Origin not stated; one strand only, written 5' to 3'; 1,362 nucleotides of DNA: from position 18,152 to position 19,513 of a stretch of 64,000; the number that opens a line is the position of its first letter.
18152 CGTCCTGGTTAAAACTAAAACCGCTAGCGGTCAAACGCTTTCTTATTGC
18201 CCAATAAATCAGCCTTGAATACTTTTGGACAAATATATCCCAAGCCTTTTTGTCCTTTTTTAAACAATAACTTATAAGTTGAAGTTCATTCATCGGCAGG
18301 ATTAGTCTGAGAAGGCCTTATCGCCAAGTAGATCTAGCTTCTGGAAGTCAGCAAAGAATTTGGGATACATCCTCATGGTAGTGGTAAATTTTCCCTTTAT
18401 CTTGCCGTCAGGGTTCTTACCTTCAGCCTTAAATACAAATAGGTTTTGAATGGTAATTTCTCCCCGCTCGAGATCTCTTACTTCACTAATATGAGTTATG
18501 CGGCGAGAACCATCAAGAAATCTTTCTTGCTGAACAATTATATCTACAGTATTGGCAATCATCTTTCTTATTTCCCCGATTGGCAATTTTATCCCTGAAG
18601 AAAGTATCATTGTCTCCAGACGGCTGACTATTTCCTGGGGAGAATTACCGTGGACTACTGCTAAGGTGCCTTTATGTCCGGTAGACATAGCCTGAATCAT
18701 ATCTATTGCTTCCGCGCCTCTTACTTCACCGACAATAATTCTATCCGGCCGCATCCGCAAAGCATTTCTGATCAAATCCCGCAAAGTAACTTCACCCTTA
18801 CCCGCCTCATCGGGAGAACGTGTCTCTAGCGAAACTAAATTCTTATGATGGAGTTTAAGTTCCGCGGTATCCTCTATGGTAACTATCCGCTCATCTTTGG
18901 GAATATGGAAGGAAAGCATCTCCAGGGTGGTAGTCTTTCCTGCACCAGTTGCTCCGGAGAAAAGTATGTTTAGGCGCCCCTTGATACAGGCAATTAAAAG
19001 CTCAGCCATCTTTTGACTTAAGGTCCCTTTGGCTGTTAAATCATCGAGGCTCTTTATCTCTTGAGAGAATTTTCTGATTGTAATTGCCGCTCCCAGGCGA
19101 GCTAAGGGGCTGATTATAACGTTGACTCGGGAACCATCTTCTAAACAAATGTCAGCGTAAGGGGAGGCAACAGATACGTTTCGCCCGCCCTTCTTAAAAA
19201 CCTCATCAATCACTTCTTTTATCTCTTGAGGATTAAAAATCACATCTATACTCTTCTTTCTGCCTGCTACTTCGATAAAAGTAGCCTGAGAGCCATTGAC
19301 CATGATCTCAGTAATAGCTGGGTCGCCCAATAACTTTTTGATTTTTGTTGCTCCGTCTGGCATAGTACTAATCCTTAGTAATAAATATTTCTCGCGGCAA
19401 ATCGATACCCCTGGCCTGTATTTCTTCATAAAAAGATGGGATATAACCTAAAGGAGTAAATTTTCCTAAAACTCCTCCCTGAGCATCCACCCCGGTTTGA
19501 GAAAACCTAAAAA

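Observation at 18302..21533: CpaE/TadZ-like::CpaF fusion ATPase followed by a second stand-alone CpaF paralogue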

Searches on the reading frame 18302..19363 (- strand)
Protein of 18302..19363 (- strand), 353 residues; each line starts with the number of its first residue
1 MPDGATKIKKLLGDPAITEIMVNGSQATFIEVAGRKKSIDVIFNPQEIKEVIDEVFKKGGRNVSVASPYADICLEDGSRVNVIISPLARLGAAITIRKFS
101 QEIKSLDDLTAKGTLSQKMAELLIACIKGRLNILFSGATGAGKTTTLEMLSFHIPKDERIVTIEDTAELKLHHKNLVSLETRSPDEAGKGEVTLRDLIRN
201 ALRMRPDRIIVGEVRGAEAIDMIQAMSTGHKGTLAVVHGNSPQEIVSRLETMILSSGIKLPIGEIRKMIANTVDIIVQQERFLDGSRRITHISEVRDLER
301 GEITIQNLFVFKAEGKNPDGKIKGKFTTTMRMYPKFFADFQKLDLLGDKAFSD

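Call 4: search_protein_families(library=pfam, proteins=[window:18302-19363:-], max_evalue=0.01)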
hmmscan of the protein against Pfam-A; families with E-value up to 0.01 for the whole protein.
window:18302-19363:- (353 aa): 4 families
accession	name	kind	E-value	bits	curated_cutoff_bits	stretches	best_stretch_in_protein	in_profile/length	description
PF00437.27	T2SSE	-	3.8e-51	174.3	24.9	1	5-279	5-275/370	Type II/IV secretion system protein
PF20720.3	nSTAND3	-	0.00074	19.7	27.2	1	132-173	19-61/155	Novel STAND NTPase 3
PF06414.18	Zeta_toxin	-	0.0037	17.2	22.3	1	133-185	19-70/199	Zeta toxin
PF13401.12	AAA_22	-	0.0053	17.5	27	1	129-213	4-92/130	AAA domain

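Call 5: search_protein_families(library=ncbifam, proteins=[window:18302-19363:-], max_evalue=0.001)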
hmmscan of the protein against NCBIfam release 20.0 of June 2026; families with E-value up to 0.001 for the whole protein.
window:18302-19363:- (353 aa): 19 families
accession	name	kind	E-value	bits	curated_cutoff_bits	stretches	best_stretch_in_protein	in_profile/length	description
TIGR03819.1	heli_sec_ATPase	hypoth_equivalog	4.2e-78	262.9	373.15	1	3-293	50-339/340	TadA family conjugal transfer-associated ATPase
TIGR02788.1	VirB11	equivalog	3.9e-65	219.9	249.95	1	12-291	2-305/308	P-type DNA transfer ATPase VirB11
TIGR02782.1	TrbB_P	equivalog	6.6e-57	193.1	304.55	1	6-303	12-301/303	P-type conjugative transfer ATPase TrbB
NF058587.1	archaellum_moto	equivalog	7.2e-55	186.7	550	1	6-314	148-452/527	archaellum flagellar ATPase motor FlaI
NF010475.0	PRK13900.1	equivalog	1.2e-48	165.9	389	2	117-293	147-323/333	type IV secretion system ATPase VirB11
NF010469.0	PRK13894.1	subfamily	2.2e-46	158.7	508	1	6-308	25-320/320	conjugal transfer ATPase TrbB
NF053672.1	bindosome_BasE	exception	2.1e-38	132.3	1000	1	42-278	181-416/512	bindosome assembly system ATPase subunit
NF010425.0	PRK13851.1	equivalog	2.4e-38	131.9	461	2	119-301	151-333/344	type IV secretion system protein VirB11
NF010407.0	PRK13833.1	subfamily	1.6e-36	126.4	499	1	11-303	25-308/323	conjugal transfer protein TrbB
TIGR01420.1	pilT_fam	subfamily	4e-20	72.3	319.1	1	18-280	15-266/343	PilT/PilU family type 4a pilus ATPase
NF041000.1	ATPase_ComGA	equivalog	9.2e-20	70.7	300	1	114-255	111-248/267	competence type IV pilus ATPase ComGA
NF007755.0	PRK10436.1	equivalog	5.9e-15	54.9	617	1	87-255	176-338/465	type II secretion system protein GspE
TIGR02538.1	type_IV_pilB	equivalog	6.9e-14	51.3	675.65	1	90-253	277-433/564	type IV-A pilus assembly ATPase PilB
TIGR02533.1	type_II_gspE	equivalog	1e-13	50.8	630.25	1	88-252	202-359/486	type II secretion system ATPase GspE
TIGR02525.1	plasmid_TraJ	equivalog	4.5e-13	48.9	368.3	1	88-253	112-273/372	plasmid transfer ATPase TraJ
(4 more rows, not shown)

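Call 18: find_homologous_proteins(query=window:18302-19363:-, max_evalue=1e-10)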
Query window:18302-19363:- (353 aa): 8000 proteins with E <= 1e-10 among 8000 candidates; the best 120 are listed.
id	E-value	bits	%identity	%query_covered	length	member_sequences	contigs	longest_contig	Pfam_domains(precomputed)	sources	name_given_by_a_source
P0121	7.7e-224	760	100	100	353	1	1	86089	PF00437.27,PF27713.1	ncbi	ncbi:MAG: ATPase, T2SS/T4P/T4SS family [Candidatus Omnitrophota bacterium]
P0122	3.5e-192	656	83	100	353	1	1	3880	PF00437.27,PF27713.1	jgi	jgi:pilus assembly protein CpaF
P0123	1.7e-187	640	82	100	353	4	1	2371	PF00437.27,PF27713.1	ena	-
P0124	6.3e-187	638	82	100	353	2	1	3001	PF00437.27,PF27713.1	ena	-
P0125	1.1e-186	638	82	100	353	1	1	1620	PF00437.27,PF27713.1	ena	-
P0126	3.4e-186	636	82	100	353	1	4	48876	PF00437.27,PF27713.1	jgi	-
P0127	3.6e-185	633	81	100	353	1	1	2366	PF00437.27,PF27713.1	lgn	-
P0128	1.5e-184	631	81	100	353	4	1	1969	PF00437.27,PF27713.1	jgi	-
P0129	5.7e-183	625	81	100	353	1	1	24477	PF00437.27,PF27713.1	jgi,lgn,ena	-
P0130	1.4e-178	611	79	100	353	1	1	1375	PF00437.27,PF27713.1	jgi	-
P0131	7.1e-174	596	76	100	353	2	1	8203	PF00437.27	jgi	-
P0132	8.4e-174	595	76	100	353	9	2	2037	PF00437.27,PF27713.1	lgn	-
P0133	6.3e-173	592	77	100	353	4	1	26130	PF00437.27,PF27713.1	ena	-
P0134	9.2e-171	585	74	100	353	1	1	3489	PF00437.27,PF27713.1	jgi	-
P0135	3.3e-170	583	74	100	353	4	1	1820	PF00437.27,PF27713.1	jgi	-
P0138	4.3e-165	567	69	100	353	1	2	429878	PF00437.27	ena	-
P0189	2.8e-153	528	65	100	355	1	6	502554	PF00437.27,PF27713.1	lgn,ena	-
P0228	4.7e-147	507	61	100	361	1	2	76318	PF00437.27,PF27713.1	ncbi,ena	-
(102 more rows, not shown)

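Call 24: search_solved_structures(query=window:18302-19363:-, max_evalue=1e-10, show_alignments=1)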
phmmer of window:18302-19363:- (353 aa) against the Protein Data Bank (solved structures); distinct sequences matched with E-value up to 1e-10: 16.
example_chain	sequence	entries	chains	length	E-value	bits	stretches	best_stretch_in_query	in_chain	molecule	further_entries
8rkd_E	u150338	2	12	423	7.4e-86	291.4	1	8-337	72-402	Pilus assembly ATPase CpaF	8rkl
8rjf_A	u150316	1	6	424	7.5e-86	291.4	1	8-337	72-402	Pilus assembly ATPase CpaF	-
9e24_A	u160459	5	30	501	1.3e-85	290.6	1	8-337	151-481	CpaF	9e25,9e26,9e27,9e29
2oap_1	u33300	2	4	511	6.2e-43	150.4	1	38-310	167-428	Type II secretion system protein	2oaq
4ii7_A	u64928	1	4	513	9.7e-38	133.3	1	8-298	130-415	FlaI ATPase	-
4ihq_A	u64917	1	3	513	6.7e-37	130.5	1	8-298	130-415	FlaI ATPase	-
2gza_A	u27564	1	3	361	4.3e-29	104.9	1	130-295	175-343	Type IV secretion system protein VirB11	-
6bge_A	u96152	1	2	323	4.9e-27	98.1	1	67-258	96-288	VirB11-like protein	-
1g6o_A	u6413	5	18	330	5.2e-27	98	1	67-258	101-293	CAG-ALPHA | virB11 homolog | Cag-alfa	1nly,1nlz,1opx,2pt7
2eyu_A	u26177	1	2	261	9.4e-12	47.9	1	125-249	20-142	twitching motility protein PilT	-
2gsz_A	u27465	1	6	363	1.4e-11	47.3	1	123-249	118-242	twitching motility protein PilT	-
2ewv_A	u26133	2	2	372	1.5e-11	47.3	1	123-249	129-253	twitching motility protein PilT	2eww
10my_A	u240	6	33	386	4.1e-11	45.8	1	122-250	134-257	PilT/PilU family type 4a pilus ATPase | Twitching motility protein PilT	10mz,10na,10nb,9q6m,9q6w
5zfq_A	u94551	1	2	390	5e-11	45.5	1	128-250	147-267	Twitching motility pilus retraction protein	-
9n32_A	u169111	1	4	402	6.1e-11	45.2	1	104-249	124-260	PilU protein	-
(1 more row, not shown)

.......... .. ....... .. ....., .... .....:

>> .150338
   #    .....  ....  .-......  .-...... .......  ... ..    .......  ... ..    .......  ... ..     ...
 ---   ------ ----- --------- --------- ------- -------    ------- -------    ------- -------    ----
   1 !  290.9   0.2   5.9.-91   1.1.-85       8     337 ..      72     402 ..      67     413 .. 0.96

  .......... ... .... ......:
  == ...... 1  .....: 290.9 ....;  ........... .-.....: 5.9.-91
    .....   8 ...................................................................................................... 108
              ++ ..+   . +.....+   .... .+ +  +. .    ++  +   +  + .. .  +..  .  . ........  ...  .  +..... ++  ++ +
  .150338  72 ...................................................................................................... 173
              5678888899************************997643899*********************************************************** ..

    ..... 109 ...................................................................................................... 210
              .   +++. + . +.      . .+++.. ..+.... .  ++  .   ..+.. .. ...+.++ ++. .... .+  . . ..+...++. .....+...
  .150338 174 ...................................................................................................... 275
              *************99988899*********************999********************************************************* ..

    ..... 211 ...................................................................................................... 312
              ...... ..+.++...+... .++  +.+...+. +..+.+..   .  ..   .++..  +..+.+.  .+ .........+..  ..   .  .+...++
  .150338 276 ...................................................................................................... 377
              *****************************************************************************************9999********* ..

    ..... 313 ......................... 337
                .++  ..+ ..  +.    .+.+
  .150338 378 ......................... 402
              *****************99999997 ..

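Call 32: find_encoding_contigs(protein=P0138, flank=10000, max_places=1)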
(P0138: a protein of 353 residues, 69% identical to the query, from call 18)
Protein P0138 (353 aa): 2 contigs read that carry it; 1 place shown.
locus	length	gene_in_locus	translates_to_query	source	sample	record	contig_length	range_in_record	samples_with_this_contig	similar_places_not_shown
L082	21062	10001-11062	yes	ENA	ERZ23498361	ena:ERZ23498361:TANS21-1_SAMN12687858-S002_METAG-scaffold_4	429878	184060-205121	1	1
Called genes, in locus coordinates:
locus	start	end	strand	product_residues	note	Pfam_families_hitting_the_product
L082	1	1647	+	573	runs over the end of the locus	PF01926:MMR_HSR1, PF02421:FeoB_N, PF07670:Gate, PF07664:FeoB_C, PF07670:Gate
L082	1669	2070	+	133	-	PF02566:OsmC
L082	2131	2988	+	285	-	PF01592:NifU_N, PF04324:Fer2_BFD, PF01106:NifU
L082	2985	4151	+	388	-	PF00266:Aminotran_5, PF00155:Aminotran_1_2 (weak), PF01212:Beta_elim_lyase (weak), PF01041:DegT_DnrJ_EryC1 (weak)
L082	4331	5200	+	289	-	PF13616:Rotamase_3, PF13145:Rotamase_2, PF00639:Rotamase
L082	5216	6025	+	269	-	PF08666:SAF, PF16976:RcpC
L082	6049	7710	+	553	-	PF13629:T2SS-T3SS_pil_N, PF00263:Secretin, PF13103:TonB_2 (weak), PF03544:TonB_C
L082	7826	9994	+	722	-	PF01656:CbiA, PF02374:ArsA_ATPase (faint), PF04851:ResIII (faint), PF10609:ParA, PF13614:AAA_31, PF00437:T2SSE, PF27713:UCP018868 (weak)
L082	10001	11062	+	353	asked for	PF00437:T2SSE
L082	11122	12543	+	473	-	-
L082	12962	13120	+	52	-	-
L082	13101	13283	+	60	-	-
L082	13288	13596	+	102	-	-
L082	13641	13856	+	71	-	-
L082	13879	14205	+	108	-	-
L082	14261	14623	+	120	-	-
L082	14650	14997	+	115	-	-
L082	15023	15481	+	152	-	-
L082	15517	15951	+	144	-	-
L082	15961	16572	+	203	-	-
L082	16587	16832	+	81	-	-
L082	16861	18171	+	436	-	PF13400:Tad (weak)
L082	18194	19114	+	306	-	-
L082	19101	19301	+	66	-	-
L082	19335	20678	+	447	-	PF13400:Tad (weak)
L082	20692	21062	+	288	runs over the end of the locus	PF27226:AF_1845 (faint)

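Call 33: find_encoding_contigs(protein=P0189, flank=10000, max_places=1)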
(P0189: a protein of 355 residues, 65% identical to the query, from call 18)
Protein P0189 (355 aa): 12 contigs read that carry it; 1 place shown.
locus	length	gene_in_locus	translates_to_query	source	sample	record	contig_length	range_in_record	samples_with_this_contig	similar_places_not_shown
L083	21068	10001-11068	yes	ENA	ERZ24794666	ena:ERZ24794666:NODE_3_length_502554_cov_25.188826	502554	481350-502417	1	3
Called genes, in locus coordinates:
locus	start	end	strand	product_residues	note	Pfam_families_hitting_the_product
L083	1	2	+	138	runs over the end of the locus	PF02661:Fic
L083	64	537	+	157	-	PF01923:Cob_adeno_trans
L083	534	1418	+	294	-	PF04055:Radical_SAM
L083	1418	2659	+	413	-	PF01595:CNNM, PF00571:CBS (faint), PF03471:CorC_HlyC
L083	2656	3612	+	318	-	PF01595:CNNM, PF00571:CBS (faint)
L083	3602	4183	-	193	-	PF08745:PIN_5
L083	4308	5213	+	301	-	PF13623:SurA_N_2 (weak), PF13624:SurA_N_3 (weak), PF13145:Rotamase_2, PF00639:Rotamase (weak), PF13616:Rotamase_3 (weak)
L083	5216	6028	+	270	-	PF08666:SAF, PF13144:ChapFlgA (weak), PF16976:RcpC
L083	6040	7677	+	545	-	PF13629:T2SS-T3SS_pil_N, PF00263:Secretin, PF03544:TonB_C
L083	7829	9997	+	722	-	PF01656:CbiA, PF02374:ArsA_ATPase (faint), PF04851:ResIII (faint), PF10609:ParA, PF13614:AAA_31, PF00437:T2SSE, PF27713:UCP018868 (weak)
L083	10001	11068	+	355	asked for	PF00437:T2SSE, PF27713:UCP018868 (weak)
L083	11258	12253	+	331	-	-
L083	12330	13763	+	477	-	-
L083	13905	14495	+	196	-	-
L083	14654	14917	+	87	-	-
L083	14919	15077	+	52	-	-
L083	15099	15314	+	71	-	-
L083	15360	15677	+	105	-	-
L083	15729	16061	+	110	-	-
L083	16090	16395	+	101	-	-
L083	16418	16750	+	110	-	-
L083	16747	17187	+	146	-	-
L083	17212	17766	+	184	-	-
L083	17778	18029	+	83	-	-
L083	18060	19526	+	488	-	PF13400:Tad (weak)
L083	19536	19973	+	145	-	-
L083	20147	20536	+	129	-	-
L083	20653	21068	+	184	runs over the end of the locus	?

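Call 34: find_encoding_contigs(protein=P0228, flank=10000, max_places=1)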
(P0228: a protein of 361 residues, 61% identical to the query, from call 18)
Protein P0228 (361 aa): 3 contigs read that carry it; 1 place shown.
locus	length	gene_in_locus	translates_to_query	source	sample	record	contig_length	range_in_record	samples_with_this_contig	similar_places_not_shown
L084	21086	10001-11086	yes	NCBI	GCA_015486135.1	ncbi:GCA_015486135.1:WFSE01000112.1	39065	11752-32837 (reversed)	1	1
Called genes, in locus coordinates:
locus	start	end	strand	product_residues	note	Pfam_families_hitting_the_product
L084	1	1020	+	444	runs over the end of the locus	PF13375:RnfC_N, PF01512:Complex1_51K, PF13484:Fer4_16 (faint), PF10531:SLBB, PF12838:Fer4_7, PF13187:Fer4_9 (weak), PF13237:Fer4_10, PF13534:Fer4_17 (weak), +4 more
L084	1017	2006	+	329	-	-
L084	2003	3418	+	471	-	PF00070:Pyr_redox (faint), PF00890:FAD_binding_2, PF01134:GIDA (faint), PF01266:DAO (weak), PF01946:Thi4 (weak), PF12831:FAD_oxidored, PF01593:Amino_oxidase, PF13450:NAD_binding_8, +3 more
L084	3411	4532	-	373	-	-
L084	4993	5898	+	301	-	-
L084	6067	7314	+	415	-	PF13624:SurA_N_3 (faint), PF13145:Rotamase_2, PF13616:Rotamase_3, PF00639:Rotamase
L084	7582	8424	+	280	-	PF01592:NifU_N, PF04324:Fer2_BFD, PF01106:NifU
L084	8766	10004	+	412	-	PF00171:Aldedh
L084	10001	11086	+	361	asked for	PF00437:T2SSE, PF27713:UCP018868 (weak)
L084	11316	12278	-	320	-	PF01145:Band_7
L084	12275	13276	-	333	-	PF01145:Band_7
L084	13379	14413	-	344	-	PF00574:CLP_protease (faint), PF01343:Peptidase_S49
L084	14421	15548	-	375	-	PF08534:Redoxin, PF00578:AhpC-TSA, PF00085:Thioredoxin, PF13905:Thioredoxin_8, PF13428:TPR_14 (faint), PF07719:TPR_2 (faint), PF14559:TPR_19 (faint)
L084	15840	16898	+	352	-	PF03060:NMO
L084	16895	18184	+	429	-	PF03447:NAD_binding_3, PF00742:Homoserine_dh, PF01842:ACT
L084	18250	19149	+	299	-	PF00069:Pkinase, PF07714:PK_Tyr_Ser-Thr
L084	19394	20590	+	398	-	PF02563:Poly_export, PF22461:SLBB_2, PF10531:SLBB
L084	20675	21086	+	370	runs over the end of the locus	PF00953:Glycos_transf_4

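Call 75: find_related_loci(query=window:18302-19363:-, collection=metagenome_contigs, flank=6000)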
Query window:18302-19363:- (353 aa) in metagenome_contigs; peptide patterns used: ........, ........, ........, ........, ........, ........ (x = any residue, [..] = any of these).
149 stretches matched a pattern; 79 encode a relative of the query (tblastn E <= 1e-3); 79 distinct loci.
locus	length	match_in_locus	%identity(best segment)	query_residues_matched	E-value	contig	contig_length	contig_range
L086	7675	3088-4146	81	1-353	0e+0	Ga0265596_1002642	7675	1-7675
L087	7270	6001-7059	75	1-353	0e+0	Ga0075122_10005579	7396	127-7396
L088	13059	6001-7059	74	1-353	8e-175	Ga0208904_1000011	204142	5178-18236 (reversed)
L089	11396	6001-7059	74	1-353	8e-175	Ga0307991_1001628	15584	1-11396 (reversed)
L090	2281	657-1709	68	4-353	3e-166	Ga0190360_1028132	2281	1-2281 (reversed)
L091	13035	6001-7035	57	8-351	2e-135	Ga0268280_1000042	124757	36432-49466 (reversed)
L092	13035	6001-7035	57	8-351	2e-135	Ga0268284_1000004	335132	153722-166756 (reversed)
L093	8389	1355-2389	57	8-351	3e-135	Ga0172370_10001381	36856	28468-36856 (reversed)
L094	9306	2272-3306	56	8-351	3e-134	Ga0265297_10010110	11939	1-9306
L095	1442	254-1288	57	8-351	3e-145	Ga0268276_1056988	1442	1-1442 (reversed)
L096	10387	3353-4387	55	8-351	4e-132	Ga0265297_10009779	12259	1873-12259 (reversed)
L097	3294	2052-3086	53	8-351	2e-135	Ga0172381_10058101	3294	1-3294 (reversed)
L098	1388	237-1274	55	7-351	3e-142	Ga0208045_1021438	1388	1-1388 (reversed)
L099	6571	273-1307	57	8-351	1e-126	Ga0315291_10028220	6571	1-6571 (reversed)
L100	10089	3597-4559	54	1-321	1e-113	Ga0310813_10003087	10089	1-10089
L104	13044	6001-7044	68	7-353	2e-163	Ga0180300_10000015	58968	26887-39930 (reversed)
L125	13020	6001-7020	56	8-346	8e-124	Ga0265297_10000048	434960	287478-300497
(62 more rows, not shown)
